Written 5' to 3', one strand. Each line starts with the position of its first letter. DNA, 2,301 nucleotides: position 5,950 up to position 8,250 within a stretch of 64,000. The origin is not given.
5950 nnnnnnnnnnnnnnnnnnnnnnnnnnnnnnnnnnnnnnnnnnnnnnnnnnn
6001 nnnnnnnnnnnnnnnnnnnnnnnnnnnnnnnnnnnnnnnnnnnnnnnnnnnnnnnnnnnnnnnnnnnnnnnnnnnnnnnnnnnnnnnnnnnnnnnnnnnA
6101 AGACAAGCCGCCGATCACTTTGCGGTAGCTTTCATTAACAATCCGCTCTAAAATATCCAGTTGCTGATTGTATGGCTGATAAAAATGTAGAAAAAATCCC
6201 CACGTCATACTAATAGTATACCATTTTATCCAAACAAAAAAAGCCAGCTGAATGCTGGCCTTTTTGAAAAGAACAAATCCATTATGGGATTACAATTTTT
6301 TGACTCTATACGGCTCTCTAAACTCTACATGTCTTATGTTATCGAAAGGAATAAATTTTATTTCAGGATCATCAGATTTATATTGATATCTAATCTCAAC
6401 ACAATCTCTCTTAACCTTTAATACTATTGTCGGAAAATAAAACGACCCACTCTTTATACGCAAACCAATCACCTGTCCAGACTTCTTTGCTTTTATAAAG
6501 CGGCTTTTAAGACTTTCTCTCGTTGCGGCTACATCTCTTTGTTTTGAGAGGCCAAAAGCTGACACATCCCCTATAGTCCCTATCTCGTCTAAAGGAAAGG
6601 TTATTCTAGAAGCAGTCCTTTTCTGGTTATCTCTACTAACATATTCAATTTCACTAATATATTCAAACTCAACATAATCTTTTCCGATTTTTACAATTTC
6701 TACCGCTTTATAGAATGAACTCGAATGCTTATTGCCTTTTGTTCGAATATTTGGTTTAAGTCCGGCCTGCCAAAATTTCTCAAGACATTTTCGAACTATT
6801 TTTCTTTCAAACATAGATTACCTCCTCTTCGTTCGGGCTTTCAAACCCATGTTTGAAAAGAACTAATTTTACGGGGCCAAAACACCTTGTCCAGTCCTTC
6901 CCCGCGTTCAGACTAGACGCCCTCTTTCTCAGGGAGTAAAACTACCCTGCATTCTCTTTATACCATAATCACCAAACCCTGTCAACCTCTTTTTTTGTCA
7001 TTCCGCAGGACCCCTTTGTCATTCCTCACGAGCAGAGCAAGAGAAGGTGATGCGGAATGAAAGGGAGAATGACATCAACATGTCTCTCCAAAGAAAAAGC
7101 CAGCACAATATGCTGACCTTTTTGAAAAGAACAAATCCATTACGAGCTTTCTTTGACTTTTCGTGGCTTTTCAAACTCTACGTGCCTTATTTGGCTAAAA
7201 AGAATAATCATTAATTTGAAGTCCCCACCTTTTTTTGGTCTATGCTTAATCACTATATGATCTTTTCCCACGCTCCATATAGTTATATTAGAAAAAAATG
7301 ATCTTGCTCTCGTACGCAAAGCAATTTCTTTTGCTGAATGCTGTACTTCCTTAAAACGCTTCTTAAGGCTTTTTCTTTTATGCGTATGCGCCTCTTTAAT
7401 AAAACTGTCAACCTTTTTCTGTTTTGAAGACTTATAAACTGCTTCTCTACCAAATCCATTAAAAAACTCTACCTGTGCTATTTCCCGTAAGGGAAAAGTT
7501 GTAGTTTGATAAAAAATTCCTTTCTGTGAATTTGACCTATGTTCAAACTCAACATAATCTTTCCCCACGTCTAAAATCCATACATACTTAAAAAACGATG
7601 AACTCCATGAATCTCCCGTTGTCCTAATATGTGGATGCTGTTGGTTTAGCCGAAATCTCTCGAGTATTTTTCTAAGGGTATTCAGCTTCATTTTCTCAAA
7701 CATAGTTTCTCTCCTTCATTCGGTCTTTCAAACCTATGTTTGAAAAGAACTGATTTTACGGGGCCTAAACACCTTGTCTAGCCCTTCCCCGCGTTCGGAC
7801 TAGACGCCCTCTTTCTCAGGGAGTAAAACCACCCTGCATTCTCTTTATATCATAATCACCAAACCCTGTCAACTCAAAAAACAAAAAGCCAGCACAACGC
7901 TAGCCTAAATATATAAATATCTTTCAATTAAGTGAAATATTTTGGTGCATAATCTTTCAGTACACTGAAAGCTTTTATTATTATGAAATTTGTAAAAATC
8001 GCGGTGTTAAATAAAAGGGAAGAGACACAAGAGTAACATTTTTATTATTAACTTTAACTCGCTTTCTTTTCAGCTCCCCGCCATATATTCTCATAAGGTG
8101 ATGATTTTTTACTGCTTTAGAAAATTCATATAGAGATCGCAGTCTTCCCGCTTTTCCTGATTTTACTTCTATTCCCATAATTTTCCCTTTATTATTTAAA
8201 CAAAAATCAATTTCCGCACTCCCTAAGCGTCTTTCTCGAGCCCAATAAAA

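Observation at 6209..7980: Tandem [promoter–140-nt leader–gene–terminator] cassette in which the non-coding leader is far more conserved than the coding region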

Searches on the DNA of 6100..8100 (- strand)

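Call 6: search_rna_families(source=window, start=6100, end=8100, threshold=evalue, max_evalue=10, show_alignments=4)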
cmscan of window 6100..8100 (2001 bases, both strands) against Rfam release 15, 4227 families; matches with E-value up to 10: 16.
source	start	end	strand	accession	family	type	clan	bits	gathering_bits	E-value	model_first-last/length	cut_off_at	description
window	6236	6355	-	RF01401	rseX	Gene; sRNA;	-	24.9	50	2.9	1-94/94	no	rseX Hfq binding RNA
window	6230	6280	-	RF02056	STnc390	Gene; sRNA;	-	22.8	50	0.055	1-60/60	no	Salmonella sRNA STnc390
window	6232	6292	-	RF02551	DapZ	Cis-reg;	-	22.7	56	0.46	1-78/78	no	ABC transporter regulator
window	6224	6296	-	RF02454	ncr982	Gene; sRNA;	-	20.6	50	7.2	1-79/79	no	Bacillus sRNA ncr982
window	6991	7067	+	RF03872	MIR6426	Gene; miRNA;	-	20.5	96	0.74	1-84/84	no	MIR6426 microRNA precursor family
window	6230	6340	-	RF02053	STnc430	Gene; sRNA;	-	20.2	47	3.8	1-162/162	no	Enterobacterial sRNA STnc430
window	7883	7958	-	RF00078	MicA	Gene; sRNA;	-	20.2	41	4.3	1-75/75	no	MicA sRNA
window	7369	7445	-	RF00225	IRES_Tobamo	Cis-reg; IRES;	-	18.9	50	8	1-151/151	no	Tobamovirus internal ribosome entry site (IRES)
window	6238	6305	+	RF02281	TtnuCD4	Gene; snRNA; snoRNA; CD-box;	-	18.5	60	2.8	1-60/60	no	Tetrahymena snoRNA TtnuCD4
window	7110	7282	+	RF01971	RMST_10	Gene; lncRNA;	-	18.5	55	4.7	1-154/154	no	Rhabdomyosarcoma 2 associated transcript conserved region 10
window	7086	7191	-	RF02053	STnc430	Gene; sRNA;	-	18.3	47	9.6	1-162/162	no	Enterobacterial sRNA STnc430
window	7093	7194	-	RF02607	AbsR25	Gene; sRNA;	-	18.2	47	4.3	1-164/164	no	Acinetobacter sRNA 25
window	7960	8078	+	RF00430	SNORA54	Gene; snRNA; snoRNA; HACA-box;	CL00034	18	60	1.7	1-129/129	no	Small nucleolar RNA SNORA54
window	6236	6270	-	RF01388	isrD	Gene; sRNA;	-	17.9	37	2.2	1-51/51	no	isrD Hfq binding RNA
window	7088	7138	-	RF02056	STnc390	Gene; sRNA;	-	14.9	50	9.5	1-60/60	no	Salmonella sRNA STnc390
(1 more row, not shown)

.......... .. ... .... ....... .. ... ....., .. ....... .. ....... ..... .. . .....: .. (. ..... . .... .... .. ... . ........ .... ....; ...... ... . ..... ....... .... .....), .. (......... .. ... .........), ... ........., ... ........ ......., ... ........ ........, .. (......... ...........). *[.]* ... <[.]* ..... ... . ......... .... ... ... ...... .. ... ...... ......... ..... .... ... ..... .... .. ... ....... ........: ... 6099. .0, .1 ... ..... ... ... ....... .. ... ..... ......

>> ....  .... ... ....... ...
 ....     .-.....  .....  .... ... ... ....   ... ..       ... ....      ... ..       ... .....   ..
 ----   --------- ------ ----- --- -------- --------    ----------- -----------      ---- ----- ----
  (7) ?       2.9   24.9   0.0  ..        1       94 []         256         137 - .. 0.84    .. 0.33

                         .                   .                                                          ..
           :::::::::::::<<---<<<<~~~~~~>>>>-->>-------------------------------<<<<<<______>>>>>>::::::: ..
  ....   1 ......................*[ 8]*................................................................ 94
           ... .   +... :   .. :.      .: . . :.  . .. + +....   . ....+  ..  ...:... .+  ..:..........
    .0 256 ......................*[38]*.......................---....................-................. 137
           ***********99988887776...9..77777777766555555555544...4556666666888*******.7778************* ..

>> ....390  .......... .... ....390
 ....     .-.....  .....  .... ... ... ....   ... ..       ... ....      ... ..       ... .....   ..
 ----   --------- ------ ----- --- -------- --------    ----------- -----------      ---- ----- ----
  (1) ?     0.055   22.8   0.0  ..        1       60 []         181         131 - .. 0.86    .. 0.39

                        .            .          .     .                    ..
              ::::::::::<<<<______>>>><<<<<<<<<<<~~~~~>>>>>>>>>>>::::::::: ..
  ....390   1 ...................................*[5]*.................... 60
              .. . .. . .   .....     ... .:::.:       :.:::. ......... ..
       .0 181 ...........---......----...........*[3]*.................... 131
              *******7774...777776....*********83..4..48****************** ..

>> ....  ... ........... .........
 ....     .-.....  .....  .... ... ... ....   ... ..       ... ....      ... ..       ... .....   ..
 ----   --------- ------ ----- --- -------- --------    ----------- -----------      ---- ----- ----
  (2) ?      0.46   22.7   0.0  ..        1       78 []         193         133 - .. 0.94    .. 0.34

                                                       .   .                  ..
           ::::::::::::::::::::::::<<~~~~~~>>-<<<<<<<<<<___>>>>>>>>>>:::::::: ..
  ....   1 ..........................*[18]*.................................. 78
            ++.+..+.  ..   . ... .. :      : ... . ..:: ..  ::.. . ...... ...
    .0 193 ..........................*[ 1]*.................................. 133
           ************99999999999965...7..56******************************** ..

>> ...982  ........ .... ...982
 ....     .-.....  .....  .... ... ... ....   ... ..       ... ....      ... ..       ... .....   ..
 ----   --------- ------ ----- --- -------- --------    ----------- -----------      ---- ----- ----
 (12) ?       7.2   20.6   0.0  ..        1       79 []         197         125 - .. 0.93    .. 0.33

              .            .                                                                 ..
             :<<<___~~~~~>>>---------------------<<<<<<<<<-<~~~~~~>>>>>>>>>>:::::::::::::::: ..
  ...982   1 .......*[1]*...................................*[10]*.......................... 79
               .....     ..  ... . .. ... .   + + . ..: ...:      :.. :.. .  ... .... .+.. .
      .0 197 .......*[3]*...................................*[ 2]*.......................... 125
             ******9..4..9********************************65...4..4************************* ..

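Call 56: build_rna_model(alignment_id=A6)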
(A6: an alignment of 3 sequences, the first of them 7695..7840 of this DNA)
Model R1 built from alignment A6 (3 sequences, 157 columns); structure: RNAalifold consensus.
model positions 146; base pairs 38; branch points 3; effective number of sequences 0.87; information 0.59 bits per position. Calibrated on 0.2 Mb of random sequence (short: E-values are rough).
structure used (alignment columns):
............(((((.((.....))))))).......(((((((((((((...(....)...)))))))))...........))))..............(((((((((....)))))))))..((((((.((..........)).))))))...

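Call 57: search_with_rna_model(model_id=R1, sources=[window, L001, L003, L004, L005, L006], max_evalue=10)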
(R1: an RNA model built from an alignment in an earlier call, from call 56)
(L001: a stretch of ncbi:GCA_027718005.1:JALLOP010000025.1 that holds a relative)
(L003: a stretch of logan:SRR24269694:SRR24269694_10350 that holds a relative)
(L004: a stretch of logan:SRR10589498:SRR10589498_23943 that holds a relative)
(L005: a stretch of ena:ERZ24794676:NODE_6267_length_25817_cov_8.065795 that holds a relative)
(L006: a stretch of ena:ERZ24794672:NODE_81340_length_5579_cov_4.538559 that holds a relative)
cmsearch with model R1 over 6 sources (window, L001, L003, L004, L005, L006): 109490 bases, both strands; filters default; matches with E-value up to 10: 3.
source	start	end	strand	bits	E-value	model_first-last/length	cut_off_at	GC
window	7695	7840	-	179.9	9.7e-50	1-146/146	no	0.47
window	6806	6953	-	174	4.7e-48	1-146/146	no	0.46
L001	5668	5811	+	161.4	1.8e-44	1-146/146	no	0.44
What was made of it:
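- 7704..7840 (-): Leader A, a 5' UTR of about 135 nt. P1 hairpin is at 7836-7817. The P2/P3 long stem-loop is at 7809-7761, with loop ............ at 7796-7785. P4 hairpin is at 7746-7725. P5 is a weak helix that places the SD GGAG (7714-7711) in its loop and the AUG (7703-7701) in its stem. The covariance-model hit scores 179.9 bits (call 57).
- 6815..6953 (-): Leader B, with the same helices as leader A. The covariance-model hit scores 174 bits (call 57).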

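Call 62: search_with_rna_model(model_id=R1, sources=[L007], max_evalue=10, filters=off)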
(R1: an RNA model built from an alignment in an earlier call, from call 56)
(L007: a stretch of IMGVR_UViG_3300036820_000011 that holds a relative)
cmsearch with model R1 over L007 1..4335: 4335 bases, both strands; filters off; matches with E-value up to 10: 17.
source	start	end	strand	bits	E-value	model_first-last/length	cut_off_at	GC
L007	3450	3461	-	5.2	0.4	45-56/146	no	0.67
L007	3021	3046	-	4.6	0.59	118-144/146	no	0.77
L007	3365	3407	+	4.5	0.65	35-77/146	no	0.81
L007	1906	1935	+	4.5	0.66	36-65/146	no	0.77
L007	3366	3395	-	3.8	1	36-65/146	no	0.83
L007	145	179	+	3.4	1.3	36-70/146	no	0.66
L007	2287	2317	+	3.1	1.6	37-64/146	no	0.74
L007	2587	2604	-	2.7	2.1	42-59/146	no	0.61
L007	285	314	+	1.8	3.7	36-65/146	no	0.83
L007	3492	3611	-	1.4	4.9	1-146/146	no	0.68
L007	573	706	-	1.1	6.2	1-146/146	no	0.64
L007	4285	4295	+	1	6.3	46-56/146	no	0.73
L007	35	50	+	0.8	7.2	43-58/146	no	0.69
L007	311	335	-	0.8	7.2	37-64/146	no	0.72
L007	3655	3678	+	0.6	8.2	39-62/146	no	0.79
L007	3526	3541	+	0.6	8.5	98-113/146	no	0.62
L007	3850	3967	+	0.4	9.7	1-146/146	no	0.45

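Call 84: search_dna_similar(query=window:7690-7880:-, collection=phages, mode=distant, max_evalue=0.01)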
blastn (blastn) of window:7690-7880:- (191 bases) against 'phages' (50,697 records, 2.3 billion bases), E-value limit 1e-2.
No match.

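Call 93: search_with_rna_model(model_id=R1, sources=[L008, L009, L010], max_evalue=10)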
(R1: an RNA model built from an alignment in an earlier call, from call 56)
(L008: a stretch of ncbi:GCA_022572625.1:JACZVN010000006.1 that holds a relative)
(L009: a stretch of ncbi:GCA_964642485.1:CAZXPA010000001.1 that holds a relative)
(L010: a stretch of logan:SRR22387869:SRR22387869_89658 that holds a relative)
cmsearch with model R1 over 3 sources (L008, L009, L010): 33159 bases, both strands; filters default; matches with E-value up to 10: 0.
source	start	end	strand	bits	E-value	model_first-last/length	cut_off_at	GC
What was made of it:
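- The covariance model finds only the three known copies in the window and in nine related loci (calls 57, 93).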
